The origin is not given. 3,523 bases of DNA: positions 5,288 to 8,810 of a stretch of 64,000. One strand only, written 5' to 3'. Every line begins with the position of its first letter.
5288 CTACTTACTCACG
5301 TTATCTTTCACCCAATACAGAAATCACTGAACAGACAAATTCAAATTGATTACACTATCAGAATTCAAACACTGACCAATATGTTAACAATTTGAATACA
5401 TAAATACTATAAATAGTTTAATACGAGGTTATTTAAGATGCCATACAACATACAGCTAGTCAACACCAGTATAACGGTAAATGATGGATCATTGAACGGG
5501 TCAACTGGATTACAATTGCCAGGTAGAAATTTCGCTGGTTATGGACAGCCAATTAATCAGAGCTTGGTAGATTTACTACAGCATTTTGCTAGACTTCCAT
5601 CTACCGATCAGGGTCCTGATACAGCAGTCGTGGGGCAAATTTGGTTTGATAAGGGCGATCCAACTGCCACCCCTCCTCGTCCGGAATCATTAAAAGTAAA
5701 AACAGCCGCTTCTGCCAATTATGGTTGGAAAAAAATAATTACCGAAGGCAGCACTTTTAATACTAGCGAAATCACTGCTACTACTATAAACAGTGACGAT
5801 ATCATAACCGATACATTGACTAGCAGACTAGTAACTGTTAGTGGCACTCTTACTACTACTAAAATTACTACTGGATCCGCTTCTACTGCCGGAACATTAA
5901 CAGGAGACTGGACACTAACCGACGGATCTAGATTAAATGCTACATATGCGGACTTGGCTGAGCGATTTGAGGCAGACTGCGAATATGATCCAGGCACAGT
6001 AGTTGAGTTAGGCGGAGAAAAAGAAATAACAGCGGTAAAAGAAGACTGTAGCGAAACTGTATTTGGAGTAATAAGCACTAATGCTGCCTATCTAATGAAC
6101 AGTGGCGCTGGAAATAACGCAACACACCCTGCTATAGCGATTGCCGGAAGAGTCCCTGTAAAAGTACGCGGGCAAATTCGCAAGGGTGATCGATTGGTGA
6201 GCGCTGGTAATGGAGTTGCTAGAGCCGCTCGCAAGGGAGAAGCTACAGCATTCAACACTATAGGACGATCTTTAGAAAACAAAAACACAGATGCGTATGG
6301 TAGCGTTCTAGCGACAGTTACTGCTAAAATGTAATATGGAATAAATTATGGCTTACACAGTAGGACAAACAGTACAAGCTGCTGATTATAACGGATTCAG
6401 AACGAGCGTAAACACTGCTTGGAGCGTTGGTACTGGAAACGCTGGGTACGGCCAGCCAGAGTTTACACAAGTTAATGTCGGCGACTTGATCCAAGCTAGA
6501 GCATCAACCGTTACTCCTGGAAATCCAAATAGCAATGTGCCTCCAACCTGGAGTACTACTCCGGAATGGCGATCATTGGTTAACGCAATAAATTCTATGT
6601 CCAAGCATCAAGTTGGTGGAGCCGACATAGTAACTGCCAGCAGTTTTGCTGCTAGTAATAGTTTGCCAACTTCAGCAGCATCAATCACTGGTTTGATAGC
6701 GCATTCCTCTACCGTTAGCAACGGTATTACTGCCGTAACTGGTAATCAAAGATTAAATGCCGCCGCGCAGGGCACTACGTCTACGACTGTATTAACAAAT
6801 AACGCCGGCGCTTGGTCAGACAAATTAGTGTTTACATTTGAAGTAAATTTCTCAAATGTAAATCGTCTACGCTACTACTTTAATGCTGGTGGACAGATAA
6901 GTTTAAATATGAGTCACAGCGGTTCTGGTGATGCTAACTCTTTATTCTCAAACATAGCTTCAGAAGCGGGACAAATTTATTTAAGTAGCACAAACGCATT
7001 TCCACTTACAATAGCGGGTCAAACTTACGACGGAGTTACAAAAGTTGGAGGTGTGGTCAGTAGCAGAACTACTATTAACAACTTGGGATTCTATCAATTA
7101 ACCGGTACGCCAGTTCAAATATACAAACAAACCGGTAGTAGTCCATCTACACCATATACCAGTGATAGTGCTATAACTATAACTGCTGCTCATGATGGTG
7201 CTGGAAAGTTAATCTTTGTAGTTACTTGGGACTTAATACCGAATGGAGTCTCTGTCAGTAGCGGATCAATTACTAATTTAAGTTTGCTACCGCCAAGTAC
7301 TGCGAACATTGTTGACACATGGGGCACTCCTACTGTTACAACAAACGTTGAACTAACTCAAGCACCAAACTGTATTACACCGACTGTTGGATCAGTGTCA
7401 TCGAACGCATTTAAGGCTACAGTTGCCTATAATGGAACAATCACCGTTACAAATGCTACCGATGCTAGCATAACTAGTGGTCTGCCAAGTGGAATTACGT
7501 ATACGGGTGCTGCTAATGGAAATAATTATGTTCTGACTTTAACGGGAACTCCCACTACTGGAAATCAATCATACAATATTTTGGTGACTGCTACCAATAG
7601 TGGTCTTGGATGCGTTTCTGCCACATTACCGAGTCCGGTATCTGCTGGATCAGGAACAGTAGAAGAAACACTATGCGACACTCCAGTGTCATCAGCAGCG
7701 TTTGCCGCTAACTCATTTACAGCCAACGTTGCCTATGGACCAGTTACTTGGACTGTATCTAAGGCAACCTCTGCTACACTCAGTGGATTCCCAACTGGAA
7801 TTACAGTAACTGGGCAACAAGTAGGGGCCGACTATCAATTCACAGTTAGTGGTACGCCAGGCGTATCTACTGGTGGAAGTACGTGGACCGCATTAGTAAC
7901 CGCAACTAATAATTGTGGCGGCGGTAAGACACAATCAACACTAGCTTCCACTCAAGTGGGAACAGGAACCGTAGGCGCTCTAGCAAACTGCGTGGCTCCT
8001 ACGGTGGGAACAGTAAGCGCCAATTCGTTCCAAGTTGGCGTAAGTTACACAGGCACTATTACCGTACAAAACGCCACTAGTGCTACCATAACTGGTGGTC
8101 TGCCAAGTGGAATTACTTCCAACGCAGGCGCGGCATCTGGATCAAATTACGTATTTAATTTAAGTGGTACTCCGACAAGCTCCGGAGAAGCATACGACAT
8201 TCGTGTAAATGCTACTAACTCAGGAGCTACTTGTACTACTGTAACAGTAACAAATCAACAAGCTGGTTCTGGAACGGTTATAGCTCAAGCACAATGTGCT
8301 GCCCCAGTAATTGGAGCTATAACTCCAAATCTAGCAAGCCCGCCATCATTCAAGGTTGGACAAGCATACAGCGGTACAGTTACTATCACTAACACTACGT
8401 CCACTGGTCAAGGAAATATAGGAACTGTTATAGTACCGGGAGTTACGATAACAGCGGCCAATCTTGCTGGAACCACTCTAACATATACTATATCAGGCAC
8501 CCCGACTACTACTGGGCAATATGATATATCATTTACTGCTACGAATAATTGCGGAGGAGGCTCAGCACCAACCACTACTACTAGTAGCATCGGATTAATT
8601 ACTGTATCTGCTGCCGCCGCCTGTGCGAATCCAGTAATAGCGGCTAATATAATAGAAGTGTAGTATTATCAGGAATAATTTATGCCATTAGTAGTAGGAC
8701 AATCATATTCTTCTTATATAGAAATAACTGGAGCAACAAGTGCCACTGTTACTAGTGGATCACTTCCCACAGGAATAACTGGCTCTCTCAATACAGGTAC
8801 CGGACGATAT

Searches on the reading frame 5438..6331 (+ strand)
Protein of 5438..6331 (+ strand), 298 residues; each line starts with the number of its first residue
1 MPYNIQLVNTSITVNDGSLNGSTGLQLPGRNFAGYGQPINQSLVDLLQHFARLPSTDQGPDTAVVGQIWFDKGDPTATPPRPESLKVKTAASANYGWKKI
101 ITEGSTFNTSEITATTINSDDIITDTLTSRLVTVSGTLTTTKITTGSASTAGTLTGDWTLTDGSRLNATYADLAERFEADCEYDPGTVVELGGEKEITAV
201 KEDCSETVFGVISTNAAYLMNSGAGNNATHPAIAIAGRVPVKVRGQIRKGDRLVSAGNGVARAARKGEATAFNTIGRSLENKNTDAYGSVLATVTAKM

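Call 16: search_protein_families(library=phrogs, proteins=[window:5438-6331:+], max_evalue=0.001)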
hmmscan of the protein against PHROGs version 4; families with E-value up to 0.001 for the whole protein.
window:5438-6331:+ (298 aa): 3 families
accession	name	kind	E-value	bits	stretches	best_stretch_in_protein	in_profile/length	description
phrog_6427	-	unknown function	5.6e-18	65.7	1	159-284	539-659/675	-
phrog_22593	-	unknown function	1.8e-10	41.5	1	162-290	273-396/400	-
phrog_673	-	head and packaging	1.2e-05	26.4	1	185-286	32-122/260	head scaffolding protein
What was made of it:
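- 5438..6334 (+): 298-aa protein with a weak Peptidase_G2 match (intramolecular chaperone, autoproteolytic). This is context indicating a fibre/spike gene cluster. PHROG matches (call 16).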

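Call 19: search_protein_families(library=pfam, proteins=[window:5438-6331:+], max_evalue=0.001)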
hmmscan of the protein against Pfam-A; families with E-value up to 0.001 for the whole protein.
window:5438-6331:+ (298 aa): 1 family
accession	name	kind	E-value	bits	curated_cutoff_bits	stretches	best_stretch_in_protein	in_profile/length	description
PF11962.13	Peptidase_G2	-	4.2e-06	26.8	25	1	132-223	16-100/228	Peptidase_G2, IMC autoproteolytic cleavage domain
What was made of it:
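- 5438..6334 (+): Pfam 26.8 bits against cutoff 25 (call 19).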

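Call 31: search_protein_families(library=ncbifam, proteins=[window:5438-6331:+], max_evalue=0.01)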
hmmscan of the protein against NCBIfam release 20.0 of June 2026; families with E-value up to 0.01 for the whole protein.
window:5438-6331:+ (298 aa): 0 families

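Call 86: search_solved_structures(query=window:5438-6331:+, max_evalue=0.1)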
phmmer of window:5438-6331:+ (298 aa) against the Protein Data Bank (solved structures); distinct sequences matched with E-value up to 0.1: 1.
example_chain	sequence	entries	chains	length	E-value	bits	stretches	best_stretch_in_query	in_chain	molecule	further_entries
2i0i_A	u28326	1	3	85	0.093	15.2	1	226-276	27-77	Disks large homolog 1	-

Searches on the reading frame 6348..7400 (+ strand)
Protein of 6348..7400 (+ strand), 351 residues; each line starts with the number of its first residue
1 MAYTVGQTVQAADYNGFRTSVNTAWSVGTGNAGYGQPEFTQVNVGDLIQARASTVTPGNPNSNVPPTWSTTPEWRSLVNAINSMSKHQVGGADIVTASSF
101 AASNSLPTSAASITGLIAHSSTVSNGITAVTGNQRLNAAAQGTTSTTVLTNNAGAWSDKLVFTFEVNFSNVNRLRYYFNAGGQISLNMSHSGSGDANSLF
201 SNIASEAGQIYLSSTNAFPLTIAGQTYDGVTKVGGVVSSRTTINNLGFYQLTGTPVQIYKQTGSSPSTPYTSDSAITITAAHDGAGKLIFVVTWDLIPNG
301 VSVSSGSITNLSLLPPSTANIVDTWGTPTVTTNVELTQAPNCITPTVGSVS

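Call 87: search_solved_structures(query=window:6348-7400:+, max_evalue=0.1)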
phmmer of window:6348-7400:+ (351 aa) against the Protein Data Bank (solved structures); distinct sequences matched with E-value up to 0.1: 0.

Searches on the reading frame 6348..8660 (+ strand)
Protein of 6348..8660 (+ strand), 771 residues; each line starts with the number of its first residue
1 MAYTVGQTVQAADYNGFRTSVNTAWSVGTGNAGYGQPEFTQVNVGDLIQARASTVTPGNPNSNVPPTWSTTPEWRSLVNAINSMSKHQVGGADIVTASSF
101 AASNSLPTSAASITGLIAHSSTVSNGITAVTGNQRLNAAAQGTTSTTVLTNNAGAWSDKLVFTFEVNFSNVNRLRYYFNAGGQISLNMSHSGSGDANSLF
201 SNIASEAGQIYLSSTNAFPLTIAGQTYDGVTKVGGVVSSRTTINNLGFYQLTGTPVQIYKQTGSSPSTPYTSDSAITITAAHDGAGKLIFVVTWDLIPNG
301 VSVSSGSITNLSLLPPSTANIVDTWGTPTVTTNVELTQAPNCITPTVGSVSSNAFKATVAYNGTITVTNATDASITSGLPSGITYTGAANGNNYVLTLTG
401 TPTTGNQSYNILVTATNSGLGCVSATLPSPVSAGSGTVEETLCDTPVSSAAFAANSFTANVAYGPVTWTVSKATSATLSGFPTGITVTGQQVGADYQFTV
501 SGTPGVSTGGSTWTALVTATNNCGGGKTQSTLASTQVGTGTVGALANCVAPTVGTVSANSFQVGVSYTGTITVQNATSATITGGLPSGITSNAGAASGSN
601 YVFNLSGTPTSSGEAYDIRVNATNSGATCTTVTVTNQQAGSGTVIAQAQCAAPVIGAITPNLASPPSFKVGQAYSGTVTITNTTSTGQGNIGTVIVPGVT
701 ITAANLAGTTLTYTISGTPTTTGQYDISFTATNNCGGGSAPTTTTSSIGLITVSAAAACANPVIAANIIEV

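Call 3: search_protein_families(library=pfam, proteins=[window:6348-8660:+], max_evalue=1)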
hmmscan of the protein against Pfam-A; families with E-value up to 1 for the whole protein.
window:6348-8660:+ (771 aa): 1 family
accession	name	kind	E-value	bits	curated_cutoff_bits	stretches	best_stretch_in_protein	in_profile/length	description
PF24771.2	Ig_CFAP74_1st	-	0.36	11.7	29.2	0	667-686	12-31/97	CFAP74 first Ig-like domain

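Call 4: search_protein_families(library=phrogs, proteins=[window:6348-8660:+], max_evalue=0.01)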
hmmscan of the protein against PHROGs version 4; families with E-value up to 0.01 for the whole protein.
window:6348-8660:+ (771 aa): 0 families

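Call 31: search_protein_families(library=ncbifam, proteins=[window:6348-8660:+], max_evalue=0.01)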
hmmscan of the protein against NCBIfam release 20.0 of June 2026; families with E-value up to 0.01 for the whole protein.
window:6348-8660:+ (771 aa): 0 families
